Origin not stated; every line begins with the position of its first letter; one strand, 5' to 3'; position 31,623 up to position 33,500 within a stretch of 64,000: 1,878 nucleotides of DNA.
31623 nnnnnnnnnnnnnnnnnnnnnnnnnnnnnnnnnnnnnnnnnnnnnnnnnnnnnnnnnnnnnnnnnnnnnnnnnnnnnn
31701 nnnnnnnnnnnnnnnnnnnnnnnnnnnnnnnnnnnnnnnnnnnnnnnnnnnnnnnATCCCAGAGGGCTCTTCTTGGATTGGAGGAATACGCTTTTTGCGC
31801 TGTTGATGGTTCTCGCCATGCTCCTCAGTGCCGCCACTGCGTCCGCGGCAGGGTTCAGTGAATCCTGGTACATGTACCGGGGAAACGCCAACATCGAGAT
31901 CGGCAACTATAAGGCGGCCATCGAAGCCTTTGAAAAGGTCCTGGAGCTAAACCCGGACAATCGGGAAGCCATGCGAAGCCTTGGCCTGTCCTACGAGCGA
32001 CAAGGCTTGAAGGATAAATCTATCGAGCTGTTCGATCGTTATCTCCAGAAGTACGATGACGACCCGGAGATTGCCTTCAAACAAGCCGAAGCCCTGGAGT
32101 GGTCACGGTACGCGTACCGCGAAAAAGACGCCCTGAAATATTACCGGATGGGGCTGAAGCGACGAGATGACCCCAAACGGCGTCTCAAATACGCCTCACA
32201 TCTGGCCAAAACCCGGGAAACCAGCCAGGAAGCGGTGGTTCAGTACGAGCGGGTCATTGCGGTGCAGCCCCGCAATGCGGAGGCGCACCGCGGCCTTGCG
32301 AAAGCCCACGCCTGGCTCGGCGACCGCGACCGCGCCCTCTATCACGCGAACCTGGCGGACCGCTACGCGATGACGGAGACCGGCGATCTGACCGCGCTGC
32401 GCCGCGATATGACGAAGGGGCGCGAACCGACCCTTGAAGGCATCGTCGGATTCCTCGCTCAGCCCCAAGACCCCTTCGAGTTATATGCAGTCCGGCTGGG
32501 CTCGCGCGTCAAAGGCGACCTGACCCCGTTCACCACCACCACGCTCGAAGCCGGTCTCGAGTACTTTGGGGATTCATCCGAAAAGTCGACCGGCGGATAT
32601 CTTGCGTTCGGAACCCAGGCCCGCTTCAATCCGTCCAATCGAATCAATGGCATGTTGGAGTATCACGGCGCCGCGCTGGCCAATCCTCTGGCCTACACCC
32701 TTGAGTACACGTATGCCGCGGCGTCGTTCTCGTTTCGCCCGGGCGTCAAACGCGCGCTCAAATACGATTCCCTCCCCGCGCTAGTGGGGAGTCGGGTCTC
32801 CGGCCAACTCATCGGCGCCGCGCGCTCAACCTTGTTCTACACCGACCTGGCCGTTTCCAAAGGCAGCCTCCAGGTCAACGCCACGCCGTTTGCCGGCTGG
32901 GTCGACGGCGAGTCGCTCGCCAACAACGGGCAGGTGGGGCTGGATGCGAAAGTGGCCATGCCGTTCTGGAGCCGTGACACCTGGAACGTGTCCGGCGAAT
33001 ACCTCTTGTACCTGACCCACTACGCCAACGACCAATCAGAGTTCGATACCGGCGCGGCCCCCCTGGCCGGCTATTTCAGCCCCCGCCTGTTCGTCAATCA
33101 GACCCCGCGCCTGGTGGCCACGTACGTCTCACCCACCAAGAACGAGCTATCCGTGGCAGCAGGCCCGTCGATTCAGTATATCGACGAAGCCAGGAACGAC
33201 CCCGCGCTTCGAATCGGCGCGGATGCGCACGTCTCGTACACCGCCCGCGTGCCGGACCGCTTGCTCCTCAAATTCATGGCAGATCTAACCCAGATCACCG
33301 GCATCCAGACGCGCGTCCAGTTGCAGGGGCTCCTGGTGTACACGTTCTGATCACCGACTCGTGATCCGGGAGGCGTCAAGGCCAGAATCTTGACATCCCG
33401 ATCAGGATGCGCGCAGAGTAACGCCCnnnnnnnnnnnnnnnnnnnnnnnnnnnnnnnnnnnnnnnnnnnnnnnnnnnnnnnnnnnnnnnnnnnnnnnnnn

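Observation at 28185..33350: Single-polypeptide fusion of a BcsZ-like GH8 glucanase, a BcsA-like GT2 synthase and two PilZ domains, paired with a compact TPR/beta-barrel exporter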

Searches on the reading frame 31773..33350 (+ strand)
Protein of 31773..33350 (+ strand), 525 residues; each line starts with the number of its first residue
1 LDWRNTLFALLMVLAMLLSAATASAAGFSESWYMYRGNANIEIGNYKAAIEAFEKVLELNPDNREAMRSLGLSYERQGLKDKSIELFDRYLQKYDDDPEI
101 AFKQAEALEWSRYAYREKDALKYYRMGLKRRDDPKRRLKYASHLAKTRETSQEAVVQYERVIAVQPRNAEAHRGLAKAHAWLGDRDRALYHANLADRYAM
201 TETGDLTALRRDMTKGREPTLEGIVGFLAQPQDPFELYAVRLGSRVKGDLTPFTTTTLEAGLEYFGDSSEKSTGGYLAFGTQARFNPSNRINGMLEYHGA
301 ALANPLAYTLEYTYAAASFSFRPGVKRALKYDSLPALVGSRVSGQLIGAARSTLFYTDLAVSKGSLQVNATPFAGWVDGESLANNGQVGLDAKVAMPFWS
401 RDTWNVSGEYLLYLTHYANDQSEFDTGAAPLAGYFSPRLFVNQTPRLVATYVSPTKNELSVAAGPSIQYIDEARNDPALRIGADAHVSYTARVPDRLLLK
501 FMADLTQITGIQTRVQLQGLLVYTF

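Call 6: search_protein_families(library=pfam, proteins=[window:31773-33350:+], max_evalue=0.01)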
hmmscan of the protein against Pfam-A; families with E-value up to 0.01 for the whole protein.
window:31773-33350:+ (525 aa): 18 families
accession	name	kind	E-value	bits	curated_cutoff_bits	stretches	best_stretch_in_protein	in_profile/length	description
PF13432.12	TPR_16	-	8.6e-17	61.7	32.7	1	37-98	4-65/65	Tetratricopeptide repeat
PF13414.12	TPR_11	-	5.6e-16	58.4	26.8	2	37-78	1-42/42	TPR repeat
PF00515.34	TPR_1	-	2.1e-13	49.9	27.8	1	33-63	4-34/34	Tetratricopeptide repeat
PF13428.12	TPR_14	-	2.3e-13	49.8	23.5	2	33-70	4-41/44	Tetratricopeptide repeat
PF07719.23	TPR_2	-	3.8e-13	48.9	27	1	33-63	4-34/34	Tetratricopeptide repeat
PF14559.12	TPR_19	-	4.3e-13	49.8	25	2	44-101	5-62/68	Tetratricopeptide repeat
PF13181.12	TPR_8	-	2.8e-08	33.7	25.7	1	36-63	7-34/34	Tetratricopeptide repeat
PF13371.12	TPR_9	-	1.2e-06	28.8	35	0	45-100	10-65/73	Tetratricopeptide repeat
PF13174.12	TPR_6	-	1.9e-06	28.5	26.3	0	66-96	2-32/33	Tetratricopeptide repeat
PF13431.12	TPR_17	-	7.8e-06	26.2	24.4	0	52-83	1-32/34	Tetratricopeptide repeat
PF05420.17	BCSC_C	-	1.1e-05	25.3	23.5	1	314-473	102-259/336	Cellulose synthase operon protein C C-terminus (BCSC_C)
PF13424.12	TPR_12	-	1.6e-05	25.4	30.1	1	34-92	7-73/77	Tetratricopeptide repeat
PF23914.1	TPR_CcmH_CycH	-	3.9e-05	24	42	0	30-67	51-87/158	Cytochrome c-type biogenesis protein H TPR domain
PF14863.12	Alkyl_sulf_dimr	-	0.00065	20.6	26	0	34-93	73-132/139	Alkyl sulfatase dimerisation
PF13176.12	TPR_7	-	0.0019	18.6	27.9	0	42-65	11-34/36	Tetratricopeptide repeat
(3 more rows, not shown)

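Call 22: find_homologous_proteins(query=window:31773-33347:+, max_evalue=0.00001)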
Query window:31773-33347:+ (525 aa): 167 proteins with E <= 0.00001 among 8000 candidates; the best 120 are listed.
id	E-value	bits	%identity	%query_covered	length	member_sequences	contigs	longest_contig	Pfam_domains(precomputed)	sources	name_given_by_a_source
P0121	0.0e+0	1085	94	98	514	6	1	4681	PF13431.13,PF13414.13,PF05420.18,PF13428.13,PF14559.13,PF13371.13,PF00515.35,PF13424.13,PF21033.5,PF13432.13,PF13181.13,PF07719.24,PF13174.13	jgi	jgi:tetratricopeptide (TPR) repeat protein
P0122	0.0e+0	1064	89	100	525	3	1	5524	PF13431.13,PF13414.13,PF13428.13,PF14559.13,PF13371.13,PF00515.35,PF13424.13,PF21033.5,PF13432.13,PF13181.13,PF07719.24,PF13174.13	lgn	-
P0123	0.0e+0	1046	87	100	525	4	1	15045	PF14559.13,PF13414.13,PF13371.13,PF00515.35,PF13424.13,PF21033.5,PF13432.13,PF13428.13,PF13181.13,PF07719.24,PF13174.13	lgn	-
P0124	0.0e+0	1012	87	98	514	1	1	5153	PF13414.13,PF05420.18,PF13428.13,PF14559.13,PF13371.13,PF00515.35,PF13424.13,PF21033.5,PF13432.13,PF13181.13,PF07719.24,PF13174.13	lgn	-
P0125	6.3e-224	763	64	100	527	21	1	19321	PF03704.24,PF13431.13,PF23914.2,PF13414.13,PF13428.13,PF25064.2,PF14559.13,PF24575.2,PF13371.13,PF00515.35,PF13424.13,PF21033.5,PF13432.13,PF13181.13,PF14561.13,PF07719.24,PF13174.13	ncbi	-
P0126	3.4e-221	754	64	99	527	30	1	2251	PF14559.13,PF13431.13,PF13414.13,PF00515.35,PF13424.13,PF21033.5,PF13432.13,PF13428.13,PF13181.13,PF07719.24,PF13174.13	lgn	-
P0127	3.1e-220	750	64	99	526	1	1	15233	PF03704.24,PF13431.13,PF23914.2,PF13414.13,PF13428.13,PF25064.2,PF14559.13,PF24575.2,PF13371.13,PF00515.35,PF13424.13,PF21033.5,PF13432.13,PF13181.13,PF07719.24,PF13174.13,PF20308.5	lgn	-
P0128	1.4e-218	745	64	98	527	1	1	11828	PF13431.13,PF23914.2,PF13414.13,PF13176.13,PF13428.13,PF14559.13,PF24575.2,PF13371.13,PF00515.35,PF13424.13,PF21033.5,PF13432.13,PF13181.13,PF07719.24,PF13174.13,PF20308.5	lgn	-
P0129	2.1e-216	738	63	99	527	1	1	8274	PF13431.13,PF23914.2,PF13414.13,PF13176.13,PF13428.13,PF14559.13,PF24575.2,PF13371.13,PF00515.35,PF13424.13,PF21033.5,PF13432.13,PF13181.13,PF07719.24,PF13174.13,PF20308.5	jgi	jgi:tetratricopeptide (TPR) repeat protein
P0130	3.9e-216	737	64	100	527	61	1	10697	PF13431.13,PF23914.2,PF13414.13,PF13428.13,PF14559.13,PF13371.13,PF00515.35,PF13424.13,PF21033.5,PF13432.13,PF13181.13,PF07719.24,PF13174.13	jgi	jgi:tetratricopeptide (TPR) repeat protein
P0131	5.3e-216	736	63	100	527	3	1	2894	PF03704.24,PF13431.13,PF23914.2,PF13414.13,PF13428.13,PF14559.13,PF13371.13,PF00515.35,PF13424.13,PF21033.5,PF13432.13,PF13181.13,PF07719.24,PF13174.13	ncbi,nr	ncbi:MAG TPA: tetratricopeptide repeat protein [Nitrospiraceae bacterium]|nr:tetratricopeptide repea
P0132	9.9e-216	736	64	98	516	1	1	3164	PF13431.13,PF23914.2,PF13414.13,PF13428.13,PF14559.13,PF13371.13,PF00515.35,PF13424.13,PF21033.5,PF13432.13,PF13181.13,PF07719.24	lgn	-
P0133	3.6e-215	734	62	99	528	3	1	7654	PF13431.13,PF23914.2,PF13414.13,PF13428.13,PF14559.13,PF00515.35,PF13424.13,PF21033.5,PF13432.13,PF13181.13,PF07719.24,PF13174.13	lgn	-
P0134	5.7e-215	733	63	99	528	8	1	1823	PF14559.13,PF13431.13,PF13414.13,PF00515.35,PF13424.13,PF13432.13,PF13428.13,PF13181.13,PF07719.24,PF13174.13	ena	-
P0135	2.2e-214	731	63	98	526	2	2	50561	PF03704.24,PF13431.13,PF13414.13,PF13428.13,PF14559.13,PF13371.13,PF00515.35,PF13424.13,PF21033.5,PF13432.13,PF13181.13,PF07719.24,PF13174.13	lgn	-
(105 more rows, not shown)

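Call 40: predict_structure(alignment_id=A2)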
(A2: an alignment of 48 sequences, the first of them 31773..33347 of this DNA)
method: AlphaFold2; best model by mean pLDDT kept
length: 525 residues; sequences in the alignment: 48
mean_pLDDT: 92.8   pTM: 0.78
mean pLDDT of the five models: 92.8, 91.4, 91.0, 90.1, 89.8
residues with pLDDT >= 90: 422; 70-90: 92; 50-70: 11; < 50: 0
segments of 3 or more residues with pLDDT < 50: none
pLDDT, mean of each block of 10 residues (from residue 1): 79 76 67 92 93 93 92 93 95 94 93 90 95 94 92 96 95 95 94 91 82 91 97 93 97 97 95 98 95 98 96 95 98 95 91 98 95 97 95 95 94 96 84 93 97 94 97 86 97 90 94 95 95
secondary structure, 60 per line:
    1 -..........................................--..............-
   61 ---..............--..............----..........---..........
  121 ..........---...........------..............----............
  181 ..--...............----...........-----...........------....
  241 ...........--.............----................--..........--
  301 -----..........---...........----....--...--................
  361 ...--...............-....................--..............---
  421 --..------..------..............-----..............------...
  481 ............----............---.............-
elements in order: H2-43 H46-59 H64-77 H80-93 H98-107 H111-130 H134-144 H151-164 H169-182 H185-199 H204-214 E220-230 E237-251 E254-266 E271-286 E289-298 E306-315 E319-329 H334-337 E340-342 E345-363 E366-380 E382-401 E404-417 E439-452 E458-471 E478-492 E497-508 E512-524

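Call 44: fold_search(model_id=the predicted structure, library=pdb)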
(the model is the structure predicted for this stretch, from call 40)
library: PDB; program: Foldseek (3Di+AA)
matches with E <= 10: 1674; with E <= 0.001: 553
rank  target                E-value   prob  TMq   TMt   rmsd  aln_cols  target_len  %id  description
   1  9b8a                  1.5e-19  1.00  0.55  0.52  14.9       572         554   13  Cryo-EM structure of E. coli cellulose synthase subunit C (released 2025-02-19)
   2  9b8h_A                4.3e-17  1.00  0.56  0.51  14.3       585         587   13  Cryo-EM structure of E. coli cellulose synthase subunit C with cellotetraose (released 2025-02-19)
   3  6tzk                  1.7e-16  1.00  0.53  0.61   6.9       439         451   14  Bacterial cellulose synthase outermembrane channel BcsC with terminal TPR repeat (released 2019-10-23)
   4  8chy                  1.8e-09  1.00  0.28  0.50   4.4       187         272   26  Crystal structure of an 8-repeat consensus TPR superhelix with Zinc. (released 2024-02-21)
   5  9h80_M                9.0e-09  1.00  0.48  0.62   6.8       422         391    9  Structure of the outer membrane exopolysaccharide transporter PelBC (released 2025-06-11)
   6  4y25                  1.2e-08  1.00  0.43  0.74   4.8       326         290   11  Bacterial polysaccharide outer membrane secretin (released 2016-03-16)
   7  9qhc_B                1.4e-08  1.00  0.27  0.46   5.2       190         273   26  Crystal structure of 8-repeat CTPR protein with eliminated coordination sites (released 2025-10-22)
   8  9qhb                  1.4e-08  1.00  0.25  0.43   7.1       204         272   24  Crystal structure of 16-repeat CTPR protein with eliminated coordination sites (released 2025-10-22)
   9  3vtx_B                2.3e-08  1.00  0.28  0.69   4.9       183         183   21  Crystal structure of MamA protein (released 2012-10-31)
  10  4lsh_B                2.9e-08  1.00  0.32  0.44   8.2       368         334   11  Ion selectivity of OmpF porin soaked in 0.2M KBr (released 2013-10-23)
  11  4lsh_A                3.6e-08  1.00  0.32  0.44   8.3       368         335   10  Ion selectivity of OmpF porin soaked in 0.2M KBr (released 2013-10-23)
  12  1gfo                  4.4e-08  1.00  0.31  0.43   8.5       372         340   10  OMPF PORIN (MUTANT R132P) (released 1996-12-07)
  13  1opf_A                6.0e-08  1.00  0.31  0.43   8.1       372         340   11  THE STRUCTURE OF OMPF PORIN IN A TETRAGONAL CRYSTAL FORM (released 1995-02-07)
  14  9j9n_A                6.3e-08  1.00  0.30  0.41   8.5       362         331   10  artificial mononuclear Zn-bound metalloprotein 2 (M2:Zn) (released 2025-07-02)
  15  3vty_C                7.3e-08  1.00  0.27  0.65   4.2       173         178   21  Crystal structure of MamA (released 2012-10-31)
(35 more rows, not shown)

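Call 61: search_protein_families(library=ncbifam, proteins=[window:31773-33347:+], max_evalue=0.001)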
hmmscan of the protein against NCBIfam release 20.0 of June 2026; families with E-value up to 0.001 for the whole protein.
window:31773-33347:+ (525 aa): 15 families
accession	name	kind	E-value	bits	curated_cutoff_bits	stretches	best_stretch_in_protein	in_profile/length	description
NF040959.1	MamA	equivalog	2.2e-10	40.3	200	1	32-191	39-195/204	magnetosome protein MamA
TIGR02917.1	PEP_TPR_lipo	equivalog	4.8e-10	38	312.2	1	33-189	400-553/899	XrtA/PEP-CTERM system TPR-repeat protein PrsT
NF053607.1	CHU_0125_OmpA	equivalog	4.9e-07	28.6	620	1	10-124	8-113/639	CHU_0125 family OmpA-like outer membrane integrity protein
TIGR02552.1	LcrH_SycD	equivalog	7.9e-06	25.6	104.8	0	42-108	30-96/136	SycD/LcrH family type III secretion system chaperone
NF008520.0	PRK11447.1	equivalog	9.8e-06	23.6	858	0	36-99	275-338/1157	cellulose synthase complex outer membrane protein BcsC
NF047507.1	TPR_BatC_Lepto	exception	9.2e-05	22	175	0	36-70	102-136/214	TPR repeat-containing protein BatC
TIGR02521.1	type_IV_pilW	equivalog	0.0001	21.9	154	0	39-188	40-188/234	type IV pilus biogenesis/stability protein PilW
NF052415.1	T3SS_chap_SctY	equivalog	0.00012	22.6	70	0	37-108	13-87/106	type III secretion apparatus assembly chaperone SctY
TIGR00990.1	3a0801s09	subfamily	0.00013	20.8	757.25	1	31-208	400-581/615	mitochondrial import receptor subunit TOM70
NF033762.1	social_mot_Tgl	equivalog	0.00014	21.3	225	0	46-113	82-147/252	social motility TPR repeat lipoprotein Tgl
NF002725.1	PRK02603.1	equivalog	0.00018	21.6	143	0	37-95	42-103/173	photosystem I assembly protein Ycf3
NF033920.0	C39_PA2778_fam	equivalog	0.00028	20.4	150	0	32-88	192-248/255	PA2778 family cysteine peptidase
NF008391.2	PRK11189.1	equivalog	0.0003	20.4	250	1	40-98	109-167/297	lipoprotein NlpI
NF040561.1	PrimPol_Msp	equivalog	0.00044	18.9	200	0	33-89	28-76/515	CRISPR-associated primase-polymerase type A1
TIGR02795.1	tol_pal_ybgF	equivalog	0.0009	19.8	90.1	0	35-99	44-111/119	tol-pal system protein YbgF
